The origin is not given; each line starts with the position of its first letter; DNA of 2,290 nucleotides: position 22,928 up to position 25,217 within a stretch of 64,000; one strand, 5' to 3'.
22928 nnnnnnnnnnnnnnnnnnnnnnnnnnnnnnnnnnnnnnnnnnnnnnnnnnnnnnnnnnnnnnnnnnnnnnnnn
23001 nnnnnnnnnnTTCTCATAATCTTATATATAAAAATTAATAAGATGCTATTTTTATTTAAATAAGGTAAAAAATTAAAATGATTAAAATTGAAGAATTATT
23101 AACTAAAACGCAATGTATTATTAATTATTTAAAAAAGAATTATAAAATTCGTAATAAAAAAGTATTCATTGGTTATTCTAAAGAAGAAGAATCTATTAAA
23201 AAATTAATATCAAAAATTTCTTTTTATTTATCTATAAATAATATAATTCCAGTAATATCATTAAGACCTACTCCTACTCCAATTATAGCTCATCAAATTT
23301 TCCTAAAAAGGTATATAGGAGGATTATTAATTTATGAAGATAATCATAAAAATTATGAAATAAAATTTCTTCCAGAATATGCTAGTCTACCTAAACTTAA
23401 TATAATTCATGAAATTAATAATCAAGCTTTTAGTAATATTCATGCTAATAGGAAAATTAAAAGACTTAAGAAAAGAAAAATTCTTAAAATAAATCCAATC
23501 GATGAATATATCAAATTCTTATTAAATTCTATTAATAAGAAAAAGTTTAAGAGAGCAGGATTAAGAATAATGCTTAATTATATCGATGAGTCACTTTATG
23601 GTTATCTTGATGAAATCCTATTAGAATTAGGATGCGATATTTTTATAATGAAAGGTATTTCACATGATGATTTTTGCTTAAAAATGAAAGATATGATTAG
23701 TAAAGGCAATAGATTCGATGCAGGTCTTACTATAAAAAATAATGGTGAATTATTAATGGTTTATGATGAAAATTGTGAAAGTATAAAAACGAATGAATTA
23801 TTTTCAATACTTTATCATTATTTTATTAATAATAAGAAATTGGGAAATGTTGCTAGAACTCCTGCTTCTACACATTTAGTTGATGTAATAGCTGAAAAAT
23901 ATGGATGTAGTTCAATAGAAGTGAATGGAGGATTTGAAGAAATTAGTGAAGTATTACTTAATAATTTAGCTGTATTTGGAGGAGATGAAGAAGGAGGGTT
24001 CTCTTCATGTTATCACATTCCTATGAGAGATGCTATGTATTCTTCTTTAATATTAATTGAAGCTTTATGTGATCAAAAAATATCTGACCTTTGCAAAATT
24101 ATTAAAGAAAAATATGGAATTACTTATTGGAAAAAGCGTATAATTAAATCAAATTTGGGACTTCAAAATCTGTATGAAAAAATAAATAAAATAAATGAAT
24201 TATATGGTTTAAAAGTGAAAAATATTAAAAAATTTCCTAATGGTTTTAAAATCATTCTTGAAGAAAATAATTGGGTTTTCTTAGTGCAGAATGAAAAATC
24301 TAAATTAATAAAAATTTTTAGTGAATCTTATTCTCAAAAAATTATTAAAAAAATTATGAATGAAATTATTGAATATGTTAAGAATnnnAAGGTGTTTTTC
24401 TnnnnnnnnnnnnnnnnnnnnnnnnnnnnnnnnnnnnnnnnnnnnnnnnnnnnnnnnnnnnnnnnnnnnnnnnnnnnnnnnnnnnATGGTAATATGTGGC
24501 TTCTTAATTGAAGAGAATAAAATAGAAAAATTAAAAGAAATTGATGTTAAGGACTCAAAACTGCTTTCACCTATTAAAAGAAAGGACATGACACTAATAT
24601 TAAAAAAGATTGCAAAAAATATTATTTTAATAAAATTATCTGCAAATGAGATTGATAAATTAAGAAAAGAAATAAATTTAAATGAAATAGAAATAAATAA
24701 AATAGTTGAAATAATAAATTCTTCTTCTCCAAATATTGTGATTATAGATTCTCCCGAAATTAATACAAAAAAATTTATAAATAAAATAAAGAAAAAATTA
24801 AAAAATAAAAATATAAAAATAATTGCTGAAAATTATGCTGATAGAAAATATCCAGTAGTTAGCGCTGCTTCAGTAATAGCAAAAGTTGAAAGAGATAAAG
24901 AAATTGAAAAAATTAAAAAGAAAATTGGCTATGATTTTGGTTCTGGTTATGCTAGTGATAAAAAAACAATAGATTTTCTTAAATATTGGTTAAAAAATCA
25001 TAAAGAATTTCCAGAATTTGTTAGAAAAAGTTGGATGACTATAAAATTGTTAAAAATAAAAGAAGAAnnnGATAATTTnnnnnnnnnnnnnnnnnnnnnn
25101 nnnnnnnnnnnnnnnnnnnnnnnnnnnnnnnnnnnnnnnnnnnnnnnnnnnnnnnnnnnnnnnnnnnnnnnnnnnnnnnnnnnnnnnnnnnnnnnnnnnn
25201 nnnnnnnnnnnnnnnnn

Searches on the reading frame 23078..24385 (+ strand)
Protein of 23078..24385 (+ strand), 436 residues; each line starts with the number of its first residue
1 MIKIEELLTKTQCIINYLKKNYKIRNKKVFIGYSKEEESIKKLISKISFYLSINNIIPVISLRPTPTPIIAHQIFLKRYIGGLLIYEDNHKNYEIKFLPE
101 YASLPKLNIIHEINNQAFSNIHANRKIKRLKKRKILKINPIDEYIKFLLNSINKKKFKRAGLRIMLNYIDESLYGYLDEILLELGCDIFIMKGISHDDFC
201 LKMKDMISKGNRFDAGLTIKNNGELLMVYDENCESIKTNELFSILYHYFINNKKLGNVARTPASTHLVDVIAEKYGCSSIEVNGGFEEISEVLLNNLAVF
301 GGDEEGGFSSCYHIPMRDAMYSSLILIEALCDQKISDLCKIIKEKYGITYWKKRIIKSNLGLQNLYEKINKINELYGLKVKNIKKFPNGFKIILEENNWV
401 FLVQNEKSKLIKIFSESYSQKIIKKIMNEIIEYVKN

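Call 34: search_protein_families(library=pfam, proteins=[window:23078-24385:+], max_evalue=0.00001)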
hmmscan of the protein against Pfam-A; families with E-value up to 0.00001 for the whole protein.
window:23078-24385:+ (436 aa): 1 family
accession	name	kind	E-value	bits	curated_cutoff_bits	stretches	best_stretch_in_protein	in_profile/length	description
PF02880.22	PGM_PMM_III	-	2.7e-13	50.5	20.7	1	239-340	3-109/115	Phosphoglucomutase/phosphomannomutase, alpha/beta/alpha domain III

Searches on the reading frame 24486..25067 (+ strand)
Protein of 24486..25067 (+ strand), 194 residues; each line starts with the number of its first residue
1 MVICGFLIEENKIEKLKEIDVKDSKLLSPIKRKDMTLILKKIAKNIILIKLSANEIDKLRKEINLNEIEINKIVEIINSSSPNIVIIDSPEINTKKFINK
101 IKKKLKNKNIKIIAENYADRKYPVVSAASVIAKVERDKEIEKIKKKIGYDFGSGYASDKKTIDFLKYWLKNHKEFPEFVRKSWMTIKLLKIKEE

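Call 34: search_protein_families(library=pfam, proteins=[window:24486-25067:+], max_evalue=0.00001)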
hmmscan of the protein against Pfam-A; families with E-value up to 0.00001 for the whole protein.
window:24486-25067:+ (194 aa): 1 family
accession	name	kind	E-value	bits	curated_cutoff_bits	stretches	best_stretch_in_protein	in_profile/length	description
PF01351.25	RNase_HII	-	3e-38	132.1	25.8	1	1-185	15-198/199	Ribonuclease HII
